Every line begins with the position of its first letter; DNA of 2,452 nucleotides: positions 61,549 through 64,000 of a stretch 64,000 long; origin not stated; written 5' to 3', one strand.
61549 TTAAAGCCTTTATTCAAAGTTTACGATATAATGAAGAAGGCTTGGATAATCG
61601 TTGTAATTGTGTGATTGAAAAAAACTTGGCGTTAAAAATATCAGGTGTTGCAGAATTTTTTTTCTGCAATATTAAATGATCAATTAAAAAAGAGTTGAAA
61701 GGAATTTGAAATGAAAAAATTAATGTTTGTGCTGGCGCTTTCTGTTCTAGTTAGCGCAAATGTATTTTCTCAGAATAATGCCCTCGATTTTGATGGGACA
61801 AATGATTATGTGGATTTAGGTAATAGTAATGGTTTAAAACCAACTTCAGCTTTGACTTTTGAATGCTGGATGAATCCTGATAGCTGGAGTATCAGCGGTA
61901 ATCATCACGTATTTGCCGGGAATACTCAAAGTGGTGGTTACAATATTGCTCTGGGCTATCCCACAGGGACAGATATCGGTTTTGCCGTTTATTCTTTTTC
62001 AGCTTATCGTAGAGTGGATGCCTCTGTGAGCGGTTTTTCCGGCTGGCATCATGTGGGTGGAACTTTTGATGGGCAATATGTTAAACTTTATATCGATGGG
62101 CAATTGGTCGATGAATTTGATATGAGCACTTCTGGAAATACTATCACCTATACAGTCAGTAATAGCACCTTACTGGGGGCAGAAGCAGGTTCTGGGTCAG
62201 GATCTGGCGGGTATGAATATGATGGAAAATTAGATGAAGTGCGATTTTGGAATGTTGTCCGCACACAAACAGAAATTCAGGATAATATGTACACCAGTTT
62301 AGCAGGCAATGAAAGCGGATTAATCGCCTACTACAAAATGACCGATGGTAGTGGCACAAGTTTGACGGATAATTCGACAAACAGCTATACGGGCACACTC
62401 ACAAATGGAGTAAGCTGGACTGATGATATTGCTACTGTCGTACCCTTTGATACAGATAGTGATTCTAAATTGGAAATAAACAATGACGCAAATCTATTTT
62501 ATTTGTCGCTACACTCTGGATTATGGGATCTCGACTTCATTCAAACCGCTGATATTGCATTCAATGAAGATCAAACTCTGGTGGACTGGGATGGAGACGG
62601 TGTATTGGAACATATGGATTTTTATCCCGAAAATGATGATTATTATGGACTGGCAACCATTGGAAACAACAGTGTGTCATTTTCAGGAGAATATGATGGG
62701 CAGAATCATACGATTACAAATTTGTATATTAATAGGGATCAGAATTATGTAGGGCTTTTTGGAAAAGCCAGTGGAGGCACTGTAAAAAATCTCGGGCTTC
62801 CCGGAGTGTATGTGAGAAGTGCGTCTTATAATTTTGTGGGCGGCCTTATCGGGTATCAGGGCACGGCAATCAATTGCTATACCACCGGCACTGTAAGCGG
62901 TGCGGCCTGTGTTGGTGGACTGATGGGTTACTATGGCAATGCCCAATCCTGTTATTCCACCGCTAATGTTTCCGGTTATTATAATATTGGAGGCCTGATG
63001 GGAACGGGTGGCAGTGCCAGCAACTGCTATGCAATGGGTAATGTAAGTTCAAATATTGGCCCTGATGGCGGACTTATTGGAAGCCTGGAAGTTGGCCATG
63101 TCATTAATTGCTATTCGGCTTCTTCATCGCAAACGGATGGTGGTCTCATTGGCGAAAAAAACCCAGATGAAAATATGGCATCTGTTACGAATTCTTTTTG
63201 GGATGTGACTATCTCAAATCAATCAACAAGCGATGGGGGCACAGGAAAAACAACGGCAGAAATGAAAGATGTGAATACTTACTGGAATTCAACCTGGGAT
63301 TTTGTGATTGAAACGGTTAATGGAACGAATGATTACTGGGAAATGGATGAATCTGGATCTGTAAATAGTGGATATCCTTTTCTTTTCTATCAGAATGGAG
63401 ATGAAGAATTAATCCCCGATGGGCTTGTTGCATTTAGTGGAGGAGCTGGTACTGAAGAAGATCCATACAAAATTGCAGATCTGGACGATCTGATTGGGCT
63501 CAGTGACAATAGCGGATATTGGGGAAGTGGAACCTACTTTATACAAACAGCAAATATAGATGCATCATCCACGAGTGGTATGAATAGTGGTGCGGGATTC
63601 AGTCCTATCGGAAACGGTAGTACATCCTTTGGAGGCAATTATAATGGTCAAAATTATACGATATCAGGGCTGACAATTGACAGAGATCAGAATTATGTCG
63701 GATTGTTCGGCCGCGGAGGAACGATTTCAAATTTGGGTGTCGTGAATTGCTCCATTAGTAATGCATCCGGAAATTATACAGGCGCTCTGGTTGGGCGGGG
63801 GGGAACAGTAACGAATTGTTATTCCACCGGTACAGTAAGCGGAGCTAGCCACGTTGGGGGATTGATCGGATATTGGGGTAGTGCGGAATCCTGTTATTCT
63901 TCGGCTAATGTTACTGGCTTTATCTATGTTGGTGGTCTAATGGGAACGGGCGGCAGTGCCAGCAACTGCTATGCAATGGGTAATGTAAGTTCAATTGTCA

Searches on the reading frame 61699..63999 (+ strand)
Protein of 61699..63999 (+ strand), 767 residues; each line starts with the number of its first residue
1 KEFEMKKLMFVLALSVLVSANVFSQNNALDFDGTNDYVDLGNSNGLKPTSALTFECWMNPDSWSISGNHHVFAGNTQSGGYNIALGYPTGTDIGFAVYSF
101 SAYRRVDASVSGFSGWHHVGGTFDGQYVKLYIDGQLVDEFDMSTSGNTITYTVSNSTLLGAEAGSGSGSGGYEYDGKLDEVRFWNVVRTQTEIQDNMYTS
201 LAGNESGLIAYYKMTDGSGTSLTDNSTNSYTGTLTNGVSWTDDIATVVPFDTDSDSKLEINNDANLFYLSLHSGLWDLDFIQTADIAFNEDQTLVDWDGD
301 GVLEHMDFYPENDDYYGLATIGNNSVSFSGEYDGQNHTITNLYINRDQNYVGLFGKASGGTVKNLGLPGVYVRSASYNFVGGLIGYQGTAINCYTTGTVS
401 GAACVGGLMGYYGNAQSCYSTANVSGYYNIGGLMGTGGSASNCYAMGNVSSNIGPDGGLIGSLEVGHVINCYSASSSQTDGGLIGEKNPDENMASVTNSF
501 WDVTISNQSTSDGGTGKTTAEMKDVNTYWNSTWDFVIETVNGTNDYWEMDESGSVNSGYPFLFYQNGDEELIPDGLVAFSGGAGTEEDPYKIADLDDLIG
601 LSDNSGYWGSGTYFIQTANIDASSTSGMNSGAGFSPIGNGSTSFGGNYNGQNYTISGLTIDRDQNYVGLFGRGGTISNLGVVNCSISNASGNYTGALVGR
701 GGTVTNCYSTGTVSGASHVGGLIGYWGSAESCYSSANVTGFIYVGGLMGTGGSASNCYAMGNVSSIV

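Call 96: search_protein_families(library=pfam, proteins=[window:61699-63999:+], max_evalue=0.0001)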
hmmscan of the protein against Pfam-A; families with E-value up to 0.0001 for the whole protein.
window:61699-63999:+ (767 aa): 1 family
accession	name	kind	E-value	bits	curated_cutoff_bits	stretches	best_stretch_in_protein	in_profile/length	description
PF13385.13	Laminin_G_3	-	5.3e-24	85.5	27.6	1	32-194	1-151/151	Concanavalin A-like lectin/glucanases superfamily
